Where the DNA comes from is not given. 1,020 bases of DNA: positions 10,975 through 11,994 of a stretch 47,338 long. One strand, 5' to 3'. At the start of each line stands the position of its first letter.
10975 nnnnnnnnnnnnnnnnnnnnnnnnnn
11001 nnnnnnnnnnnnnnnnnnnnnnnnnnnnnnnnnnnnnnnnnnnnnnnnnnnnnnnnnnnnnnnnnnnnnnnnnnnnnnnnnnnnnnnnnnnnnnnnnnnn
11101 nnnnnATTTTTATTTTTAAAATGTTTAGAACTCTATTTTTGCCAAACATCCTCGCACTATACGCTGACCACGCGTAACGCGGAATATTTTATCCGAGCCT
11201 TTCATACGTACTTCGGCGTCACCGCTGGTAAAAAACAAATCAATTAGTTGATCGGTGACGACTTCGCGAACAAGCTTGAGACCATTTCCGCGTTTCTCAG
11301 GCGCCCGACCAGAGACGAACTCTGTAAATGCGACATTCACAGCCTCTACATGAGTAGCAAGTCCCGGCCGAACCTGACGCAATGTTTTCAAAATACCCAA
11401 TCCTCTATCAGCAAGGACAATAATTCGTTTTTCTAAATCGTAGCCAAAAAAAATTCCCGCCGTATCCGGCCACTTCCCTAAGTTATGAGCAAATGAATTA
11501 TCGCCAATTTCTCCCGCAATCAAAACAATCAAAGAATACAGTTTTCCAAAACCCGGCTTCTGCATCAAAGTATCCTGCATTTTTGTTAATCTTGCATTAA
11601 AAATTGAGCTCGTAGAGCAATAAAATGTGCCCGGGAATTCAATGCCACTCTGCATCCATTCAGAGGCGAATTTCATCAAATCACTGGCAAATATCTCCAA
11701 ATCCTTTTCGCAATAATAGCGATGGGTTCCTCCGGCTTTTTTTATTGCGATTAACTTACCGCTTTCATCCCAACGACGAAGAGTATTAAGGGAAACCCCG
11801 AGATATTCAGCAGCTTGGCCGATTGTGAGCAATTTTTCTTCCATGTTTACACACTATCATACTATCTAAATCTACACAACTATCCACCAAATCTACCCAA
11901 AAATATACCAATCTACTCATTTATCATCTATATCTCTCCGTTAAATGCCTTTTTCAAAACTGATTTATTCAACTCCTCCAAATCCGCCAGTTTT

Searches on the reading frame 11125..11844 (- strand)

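Call 3: search_protein_families(library=pfam, proteins=[window:11125-11844:-], max_evalue=0.1)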
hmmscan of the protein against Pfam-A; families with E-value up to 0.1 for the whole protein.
window:11125-11844:- (239 aa): 8 families
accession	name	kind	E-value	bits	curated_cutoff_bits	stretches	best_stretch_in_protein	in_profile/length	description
PF12728.13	HTH_17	-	7.9e-11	42.5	27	1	5-52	1-46/51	Helix-turn-helix domain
PF00376.29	MerR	-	2e-09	37.6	28.2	1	7-44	1-38/38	MerR family regulatory protein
PF13411.12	MerR_1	-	7e-09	36.1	21.6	1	7-52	2-46/69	MerR HTH family regulatory protein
PF21531.3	Rv2175c_wHTH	-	0.0017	18.8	27.1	1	2-38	12-48/57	DNA-binding protein Rv2175c, wHTH domain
PF13384.12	HTH_23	-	0.0091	16.2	24.6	1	6-25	18-37/50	Homeodomain-like domain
PF02954.25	HTH_8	-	0.013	15.6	22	1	8-24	21-37/42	Bacterial regulatory protein, Fis family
PF13338.12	AbiEi_4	-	0.08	13.5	25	0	5-32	13-39/49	Transcriptional regulator, AbiEi antitoxin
PF23125.1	Xre-MbcA-ParS_M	-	0.092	12.9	27.8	0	12-42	8-39/51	Antitoxin Xre/MbcA/ParS-like, middle domain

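Call 4: search_protein_families(library=padloc, proteins=[window:11125-11844:-], max_evalue=0.1)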
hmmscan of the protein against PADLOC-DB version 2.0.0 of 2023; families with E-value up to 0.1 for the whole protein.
window:11125-11844:- (239 aa): 2 families
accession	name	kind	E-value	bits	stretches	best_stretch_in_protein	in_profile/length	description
PDLC04133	mad1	-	6.6e-13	46.8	1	1-53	1-51/60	mads_1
PDLC03348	MTase_II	-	0.0041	13.7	1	3-36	8-42/727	Type II methyltransferase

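Call 5: search_protein_families(library=ncbifam, proteins=[window:11125-11844:-], max_evalue=0.1)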
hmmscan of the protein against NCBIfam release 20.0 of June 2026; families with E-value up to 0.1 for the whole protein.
window:11125-11844:- (239 aa): 8 families
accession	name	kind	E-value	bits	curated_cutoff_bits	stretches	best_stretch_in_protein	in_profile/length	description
TIGR01764.1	excise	domain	2.2e-07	31.1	28.8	1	5-41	1-35/49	excisionase family DNA-binding protein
NF033787.1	HTH_BldC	subfamily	6.2e-06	26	77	1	4-44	1-41/49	BldC family transcriptional regulator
NF047375.1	HeatShock_HspR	equivalog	7.7e-05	22.6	105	1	4-51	2-48/92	heat shock protein transcriptional repressor HspR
NF033518.0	transpos_IS607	equivalog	0.00086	18.9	110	1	10-46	2-38/187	IS607 family transposase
NF040522.1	VC1465_fam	subfamily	0.0011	19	70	1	6-28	10-32/111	VC1465 family Xer recombination activation factor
NF047377.1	heat_HspR_dupli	exception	0.038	13.5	300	1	8-50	8-49/214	heat shock protein transcriptional repressor HspR, fused homodimer type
NF052513.1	TransRegCarH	equivalog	0.043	13.1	400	1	5-52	6-53/274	HTH-type transcriptional repressor CarH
NF011617.0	PRK15043.1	equivalog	0.096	12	417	0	5-106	3-101/243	HTH-type transcriptional regulator MlrA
